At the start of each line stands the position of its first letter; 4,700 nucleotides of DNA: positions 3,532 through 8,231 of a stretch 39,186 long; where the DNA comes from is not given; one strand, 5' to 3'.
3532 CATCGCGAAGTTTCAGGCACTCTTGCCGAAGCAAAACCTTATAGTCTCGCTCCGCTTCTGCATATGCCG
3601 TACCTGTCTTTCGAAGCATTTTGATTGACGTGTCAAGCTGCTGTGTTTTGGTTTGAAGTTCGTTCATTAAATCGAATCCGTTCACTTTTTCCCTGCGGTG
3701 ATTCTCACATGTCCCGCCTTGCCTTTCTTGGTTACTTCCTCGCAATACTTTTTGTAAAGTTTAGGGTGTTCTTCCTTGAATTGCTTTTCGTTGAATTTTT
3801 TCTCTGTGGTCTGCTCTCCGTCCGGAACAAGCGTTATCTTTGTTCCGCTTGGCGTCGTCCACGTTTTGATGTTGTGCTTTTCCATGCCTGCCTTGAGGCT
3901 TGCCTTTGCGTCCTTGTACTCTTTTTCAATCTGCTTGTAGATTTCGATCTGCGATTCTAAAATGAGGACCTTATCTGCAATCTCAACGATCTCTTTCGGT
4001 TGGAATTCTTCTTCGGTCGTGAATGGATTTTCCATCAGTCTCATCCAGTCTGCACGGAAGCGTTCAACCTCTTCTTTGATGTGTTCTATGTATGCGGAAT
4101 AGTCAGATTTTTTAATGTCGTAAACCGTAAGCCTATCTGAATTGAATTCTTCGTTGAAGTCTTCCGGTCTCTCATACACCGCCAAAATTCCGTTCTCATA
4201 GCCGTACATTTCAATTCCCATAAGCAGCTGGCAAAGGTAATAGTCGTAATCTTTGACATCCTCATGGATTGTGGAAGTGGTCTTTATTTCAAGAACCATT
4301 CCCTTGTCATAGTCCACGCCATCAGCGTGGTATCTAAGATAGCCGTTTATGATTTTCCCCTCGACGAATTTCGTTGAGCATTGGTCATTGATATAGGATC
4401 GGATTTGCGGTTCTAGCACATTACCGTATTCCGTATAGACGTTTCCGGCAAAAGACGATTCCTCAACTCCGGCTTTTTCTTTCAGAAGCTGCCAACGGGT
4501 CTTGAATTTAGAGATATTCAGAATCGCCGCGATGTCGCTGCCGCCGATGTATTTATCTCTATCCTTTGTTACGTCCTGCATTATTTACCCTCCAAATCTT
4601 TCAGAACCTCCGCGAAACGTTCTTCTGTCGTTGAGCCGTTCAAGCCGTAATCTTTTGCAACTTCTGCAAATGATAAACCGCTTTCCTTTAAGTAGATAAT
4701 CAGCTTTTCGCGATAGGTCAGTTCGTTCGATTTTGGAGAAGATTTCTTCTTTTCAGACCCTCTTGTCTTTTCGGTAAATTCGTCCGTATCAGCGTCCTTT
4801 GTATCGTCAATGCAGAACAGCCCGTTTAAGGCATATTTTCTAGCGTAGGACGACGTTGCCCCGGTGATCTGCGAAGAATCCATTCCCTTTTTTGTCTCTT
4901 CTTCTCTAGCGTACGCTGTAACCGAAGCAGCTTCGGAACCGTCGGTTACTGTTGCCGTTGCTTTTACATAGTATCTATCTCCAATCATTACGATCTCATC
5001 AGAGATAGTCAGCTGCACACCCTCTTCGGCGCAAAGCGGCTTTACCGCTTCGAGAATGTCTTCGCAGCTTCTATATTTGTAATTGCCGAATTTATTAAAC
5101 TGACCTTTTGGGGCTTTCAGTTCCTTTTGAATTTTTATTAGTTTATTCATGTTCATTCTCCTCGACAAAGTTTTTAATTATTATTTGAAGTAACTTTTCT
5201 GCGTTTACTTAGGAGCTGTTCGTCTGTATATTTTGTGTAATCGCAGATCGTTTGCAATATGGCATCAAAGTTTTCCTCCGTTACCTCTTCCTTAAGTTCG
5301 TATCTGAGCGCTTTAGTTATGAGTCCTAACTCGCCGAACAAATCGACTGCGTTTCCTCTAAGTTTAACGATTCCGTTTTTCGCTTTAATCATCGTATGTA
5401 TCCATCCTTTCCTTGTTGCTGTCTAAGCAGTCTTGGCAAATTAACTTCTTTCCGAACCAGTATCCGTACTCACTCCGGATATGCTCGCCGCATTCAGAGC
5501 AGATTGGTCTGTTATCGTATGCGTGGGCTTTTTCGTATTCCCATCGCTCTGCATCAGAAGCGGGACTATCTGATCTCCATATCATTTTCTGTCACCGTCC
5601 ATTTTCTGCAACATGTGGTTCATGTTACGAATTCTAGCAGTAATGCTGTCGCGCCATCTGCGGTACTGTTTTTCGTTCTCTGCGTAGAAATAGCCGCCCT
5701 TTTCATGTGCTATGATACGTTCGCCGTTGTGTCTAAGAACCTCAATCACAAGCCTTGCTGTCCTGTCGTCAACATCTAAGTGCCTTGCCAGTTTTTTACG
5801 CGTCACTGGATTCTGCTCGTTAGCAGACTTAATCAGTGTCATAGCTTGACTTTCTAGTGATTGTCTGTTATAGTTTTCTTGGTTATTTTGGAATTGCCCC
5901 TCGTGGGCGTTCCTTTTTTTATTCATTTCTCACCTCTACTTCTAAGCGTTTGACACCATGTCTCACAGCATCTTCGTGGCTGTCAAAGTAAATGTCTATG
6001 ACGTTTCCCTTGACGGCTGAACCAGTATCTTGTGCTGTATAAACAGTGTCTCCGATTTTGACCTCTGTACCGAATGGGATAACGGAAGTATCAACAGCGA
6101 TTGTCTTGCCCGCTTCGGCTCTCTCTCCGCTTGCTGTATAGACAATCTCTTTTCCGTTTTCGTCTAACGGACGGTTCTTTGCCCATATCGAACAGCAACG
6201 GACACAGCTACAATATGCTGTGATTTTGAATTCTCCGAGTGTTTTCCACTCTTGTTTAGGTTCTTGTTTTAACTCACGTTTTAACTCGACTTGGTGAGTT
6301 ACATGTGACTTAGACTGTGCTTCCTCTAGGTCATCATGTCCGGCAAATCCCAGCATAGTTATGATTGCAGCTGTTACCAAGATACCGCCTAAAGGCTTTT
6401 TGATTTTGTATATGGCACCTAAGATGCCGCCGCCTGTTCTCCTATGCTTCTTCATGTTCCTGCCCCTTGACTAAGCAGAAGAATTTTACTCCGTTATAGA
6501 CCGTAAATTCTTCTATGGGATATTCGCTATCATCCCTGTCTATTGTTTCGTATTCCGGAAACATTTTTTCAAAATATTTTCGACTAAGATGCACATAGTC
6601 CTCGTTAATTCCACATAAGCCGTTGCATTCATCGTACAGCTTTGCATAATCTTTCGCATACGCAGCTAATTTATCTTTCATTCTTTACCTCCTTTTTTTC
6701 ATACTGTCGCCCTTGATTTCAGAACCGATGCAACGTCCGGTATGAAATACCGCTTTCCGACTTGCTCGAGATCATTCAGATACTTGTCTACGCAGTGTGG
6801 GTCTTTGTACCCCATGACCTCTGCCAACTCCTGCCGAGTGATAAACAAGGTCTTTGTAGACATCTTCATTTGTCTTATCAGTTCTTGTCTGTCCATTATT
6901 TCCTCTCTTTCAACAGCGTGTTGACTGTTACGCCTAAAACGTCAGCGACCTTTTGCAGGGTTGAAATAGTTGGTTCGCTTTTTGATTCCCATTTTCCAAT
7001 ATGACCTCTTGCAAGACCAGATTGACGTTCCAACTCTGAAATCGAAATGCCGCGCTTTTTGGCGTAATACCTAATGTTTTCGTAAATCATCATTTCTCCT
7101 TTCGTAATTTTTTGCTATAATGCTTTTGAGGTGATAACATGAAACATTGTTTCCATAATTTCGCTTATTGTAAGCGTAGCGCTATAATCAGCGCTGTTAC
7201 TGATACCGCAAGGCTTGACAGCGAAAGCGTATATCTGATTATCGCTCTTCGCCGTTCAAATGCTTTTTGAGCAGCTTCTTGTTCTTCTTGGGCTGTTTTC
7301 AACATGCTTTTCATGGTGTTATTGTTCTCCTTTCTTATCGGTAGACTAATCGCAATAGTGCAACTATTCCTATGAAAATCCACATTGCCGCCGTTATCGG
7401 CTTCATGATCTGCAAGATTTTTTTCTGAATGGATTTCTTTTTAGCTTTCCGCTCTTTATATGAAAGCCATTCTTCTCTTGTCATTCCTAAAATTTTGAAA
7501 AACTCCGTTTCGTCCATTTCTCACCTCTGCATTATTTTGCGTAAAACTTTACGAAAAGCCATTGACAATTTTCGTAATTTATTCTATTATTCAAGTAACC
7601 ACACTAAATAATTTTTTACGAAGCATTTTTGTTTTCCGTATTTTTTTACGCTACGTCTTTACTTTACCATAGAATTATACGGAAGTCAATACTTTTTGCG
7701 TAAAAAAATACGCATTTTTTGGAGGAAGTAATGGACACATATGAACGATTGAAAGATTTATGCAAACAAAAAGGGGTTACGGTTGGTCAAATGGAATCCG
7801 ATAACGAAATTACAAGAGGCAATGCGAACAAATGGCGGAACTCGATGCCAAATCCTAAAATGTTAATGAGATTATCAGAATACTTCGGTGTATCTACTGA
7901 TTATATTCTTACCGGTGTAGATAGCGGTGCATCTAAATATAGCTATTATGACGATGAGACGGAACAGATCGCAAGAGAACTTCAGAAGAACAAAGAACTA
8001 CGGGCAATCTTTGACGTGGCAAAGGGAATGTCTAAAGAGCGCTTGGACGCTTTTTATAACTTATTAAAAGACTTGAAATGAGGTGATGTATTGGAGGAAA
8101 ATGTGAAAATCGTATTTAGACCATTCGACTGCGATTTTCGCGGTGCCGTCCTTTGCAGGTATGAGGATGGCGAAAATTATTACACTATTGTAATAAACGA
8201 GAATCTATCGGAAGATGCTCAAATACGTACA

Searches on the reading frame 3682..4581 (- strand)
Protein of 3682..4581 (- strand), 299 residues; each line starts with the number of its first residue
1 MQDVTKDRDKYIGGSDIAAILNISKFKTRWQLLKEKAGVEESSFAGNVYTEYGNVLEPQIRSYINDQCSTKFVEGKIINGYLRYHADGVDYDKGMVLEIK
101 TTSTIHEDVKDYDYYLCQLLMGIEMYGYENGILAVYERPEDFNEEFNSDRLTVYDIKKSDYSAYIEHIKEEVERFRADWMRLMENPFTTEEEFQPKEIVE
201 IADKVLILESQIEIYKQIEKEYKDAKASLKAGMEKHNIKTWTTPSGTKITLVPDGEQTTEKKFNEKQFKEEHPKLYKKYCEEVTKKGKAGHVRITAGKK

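Call 32: search_protein_families(library=pfam, proteins=[window:3682-4581:-], max_evalue=0.001)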
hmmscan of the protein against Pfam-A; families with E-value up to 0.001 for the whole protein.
window:3682-4581:- (299 aa): 1 family
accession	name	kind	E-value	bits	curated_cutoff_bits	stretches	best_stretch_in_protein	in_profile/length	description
PF09588.16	YqaJ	-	3.2e-08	34.4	22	1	6-119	4-140/150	YqaJ-like viral recombinase domain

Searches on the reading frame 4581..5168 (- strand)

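Call 32: search_protein_families(library=pfam, proteins=[window:4581-5168:-], max_evalue=0.001)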
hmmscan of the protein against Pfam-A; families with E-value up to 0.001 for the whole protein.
window:4581-5168:- (195 aa): 1 family
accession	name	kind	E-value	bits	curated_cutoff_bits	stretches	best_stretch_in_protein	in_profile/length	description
PF04404.17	ERF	-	1.3e-42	145.7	25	1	8-151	3-149/153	ERF superfamily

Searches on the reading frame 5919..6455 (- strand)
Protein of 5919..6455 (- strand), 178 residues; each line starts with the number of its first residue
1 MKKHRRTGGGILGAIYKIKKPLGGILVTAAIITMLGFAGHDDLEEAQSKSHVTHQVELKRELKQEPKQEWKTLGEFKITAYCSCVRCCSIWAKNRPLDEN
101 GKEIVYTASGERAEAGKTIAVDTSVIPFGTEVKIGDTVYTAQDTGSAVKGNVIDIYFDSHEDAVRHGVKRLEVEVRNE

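Call 32: search_protein_families(library=pfam, proteins=[window:5919-6455:-], max_evalue=0.001)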
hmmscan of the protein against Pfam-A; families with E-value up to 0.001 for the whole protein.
window:5919-6455:- (178 aa): 1 family
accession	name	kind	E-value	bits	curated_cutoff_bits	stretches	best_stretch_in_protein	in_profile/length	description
PF06725.17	3D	-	2.8e-14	53.5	23.8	1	117-173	1-66/72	3D domain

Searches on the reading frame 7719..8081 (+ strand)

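Call 32: search_protein_families(library=pfam, proteins=[window:7719-8081:+], max_evalue=0.001)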
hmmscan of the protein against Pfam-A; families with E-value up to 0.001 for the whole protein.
window:7719-8081:+ (120 aa): 1 family
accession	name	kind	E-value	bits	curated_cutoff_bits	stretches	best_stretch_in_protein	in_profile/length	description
PF12844.13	HTH_19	-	1.8e-10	41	30.2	1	8-68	1-63/64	Helix-turn-helix domain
